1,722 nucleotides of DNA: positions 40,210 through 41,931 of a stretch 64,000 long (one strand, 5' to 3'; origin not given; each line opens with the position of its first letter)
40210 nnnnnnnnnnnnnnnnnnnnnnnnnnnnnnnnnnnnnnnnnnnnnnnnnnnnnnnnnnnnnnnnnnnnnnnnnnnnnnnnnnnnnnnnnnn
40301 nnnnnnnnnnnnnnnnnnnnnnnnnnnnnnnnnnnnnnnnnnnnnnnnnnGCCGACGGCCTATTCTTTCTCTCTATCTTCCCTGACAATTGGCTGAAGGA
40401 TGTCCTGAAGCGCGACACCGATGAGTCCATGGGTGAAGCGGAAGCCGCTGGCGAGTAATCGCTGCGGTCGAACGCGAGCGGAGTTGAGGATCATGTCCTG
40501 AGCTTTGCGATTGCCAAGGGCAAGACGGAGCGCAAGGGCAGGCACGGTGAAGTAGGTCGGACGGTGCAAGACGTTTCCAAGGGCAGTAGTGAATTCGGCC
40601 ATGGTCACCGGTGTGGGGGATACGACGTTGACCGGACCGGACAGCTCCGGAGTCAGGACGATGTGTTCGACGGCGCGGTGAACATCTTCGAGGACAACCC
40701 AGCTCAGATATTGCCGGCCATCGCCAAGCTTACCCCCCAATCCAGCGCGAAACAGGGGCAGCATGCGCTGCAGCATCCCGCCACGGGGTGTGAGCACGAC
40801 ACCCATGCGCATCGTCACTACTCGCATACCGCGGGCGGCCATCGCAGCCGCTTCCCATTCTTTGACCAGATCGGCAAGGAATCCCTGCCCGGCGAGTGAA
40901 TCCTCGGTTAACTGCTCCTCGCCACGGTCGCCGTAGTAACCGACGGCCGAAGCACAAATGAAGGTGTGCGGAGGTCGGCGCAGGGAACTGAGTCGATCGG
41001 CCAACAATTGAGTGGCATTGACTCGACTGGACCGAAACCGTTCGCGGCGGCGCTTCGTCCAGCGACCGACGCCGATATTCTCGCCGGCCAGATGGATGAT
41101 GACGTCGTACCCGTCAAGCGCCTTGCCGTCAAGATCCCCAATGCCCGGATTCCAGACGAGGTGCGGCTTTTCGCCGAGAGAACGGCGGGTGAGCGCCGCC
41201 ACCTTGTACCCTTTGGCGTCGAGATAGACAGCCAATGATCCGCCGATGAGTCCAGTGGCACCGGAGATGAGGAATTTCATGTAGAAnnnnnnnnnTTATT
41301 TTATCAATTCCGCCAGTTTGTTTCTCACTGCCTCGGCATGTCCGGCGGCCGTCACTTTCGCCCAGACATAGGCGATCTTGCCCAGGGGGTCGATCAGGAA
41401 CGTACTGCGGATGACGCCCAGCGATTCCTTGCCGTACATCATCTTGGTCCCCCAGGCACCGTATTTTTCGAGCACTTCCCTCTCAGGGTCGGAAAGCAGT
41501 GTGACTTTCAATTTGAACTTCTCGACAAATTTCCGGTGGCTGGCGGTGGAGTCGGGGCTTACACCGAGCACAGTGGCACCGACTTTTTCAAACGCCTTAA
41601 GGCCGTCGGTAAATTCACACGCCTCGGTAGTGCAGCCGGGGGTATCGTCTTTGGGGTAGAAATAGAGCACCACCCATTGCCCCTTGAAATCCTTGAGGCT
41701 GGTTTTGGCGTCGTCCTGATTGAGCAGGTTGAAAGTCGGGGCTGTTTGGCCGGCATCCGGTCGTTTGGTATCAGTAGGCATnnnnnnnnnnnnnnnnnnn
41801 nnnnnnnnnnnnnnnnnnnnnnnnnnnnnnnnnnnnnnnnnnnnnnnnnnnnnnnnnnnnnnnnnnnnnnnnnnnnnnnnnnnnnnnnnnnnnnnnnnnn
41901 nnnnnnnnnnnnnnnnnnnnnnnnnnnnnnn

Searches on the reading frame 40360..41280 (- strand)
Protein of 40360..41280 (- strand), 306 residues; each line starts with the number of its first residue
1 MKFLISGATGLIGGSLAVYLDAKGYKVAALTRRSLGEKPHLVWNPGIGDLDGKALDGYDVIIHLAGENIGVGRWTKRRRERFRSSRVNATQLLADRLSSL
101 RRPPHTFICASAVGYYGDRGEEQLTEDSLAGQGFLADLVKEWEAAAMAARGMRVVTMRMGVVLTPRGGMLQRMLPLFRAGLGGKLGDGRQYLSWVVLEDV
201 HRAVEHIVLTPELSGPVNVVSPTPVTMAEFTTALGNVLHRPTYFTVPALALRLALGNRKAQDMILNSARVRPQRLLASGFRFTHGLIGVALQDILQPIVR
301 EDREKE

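Call 45: search_protein_families(library=pfam, proteins=[window:40360-41280:-], max_evalue=0.001)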
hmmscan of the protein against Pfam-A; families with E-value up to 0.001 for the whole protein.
window:40360-41280:- (306 aa): 3 families
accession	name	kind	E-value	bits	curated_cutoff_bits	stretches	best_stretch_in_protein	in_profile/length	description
PF01370.27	Epimerase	-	8.5e-16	58.5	20.9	1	4-212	2-229/240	NAD dependent epimerase/dehydratase family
PF08338.16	DUF1731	-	9.9e-15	54.4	27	1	246-294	1-47/47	Domain of unknown function (DUF1731)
PF16363.11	GDP_Man_Dehyd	-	0.00025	21.1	27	0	4-34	1-31/332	GDP-mannose 4,6 dehydratase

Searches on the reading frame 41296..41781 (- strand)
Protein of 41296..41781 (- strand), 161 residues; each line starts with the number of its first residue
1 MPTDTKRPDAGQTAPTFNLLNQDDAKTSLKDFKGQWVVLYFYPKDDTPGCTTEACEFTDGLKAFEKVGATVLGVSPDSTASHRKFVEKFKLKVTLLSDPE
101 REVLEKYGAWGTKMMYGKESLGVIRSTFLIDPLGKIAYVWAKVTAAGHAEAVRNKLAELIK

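Call 45: search_protein_families(library=pfam, proteins=[window:41296-41781:-], max_evalue=0.001)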
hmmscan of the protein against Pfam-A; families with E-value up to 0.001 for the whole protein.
window:41296-41781:- (161 aa): 2 families
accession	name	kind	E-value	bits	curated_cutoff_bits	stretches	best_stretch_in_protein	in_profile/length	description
PF00578.27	AhpC-TSA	-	1.9e-42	144.6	26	1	11-138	2-123/124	AhpC/TSA family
PF08534.16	Redoxin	-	5.5e-22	78.6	26.6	1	10-140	2-132/148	Redoxin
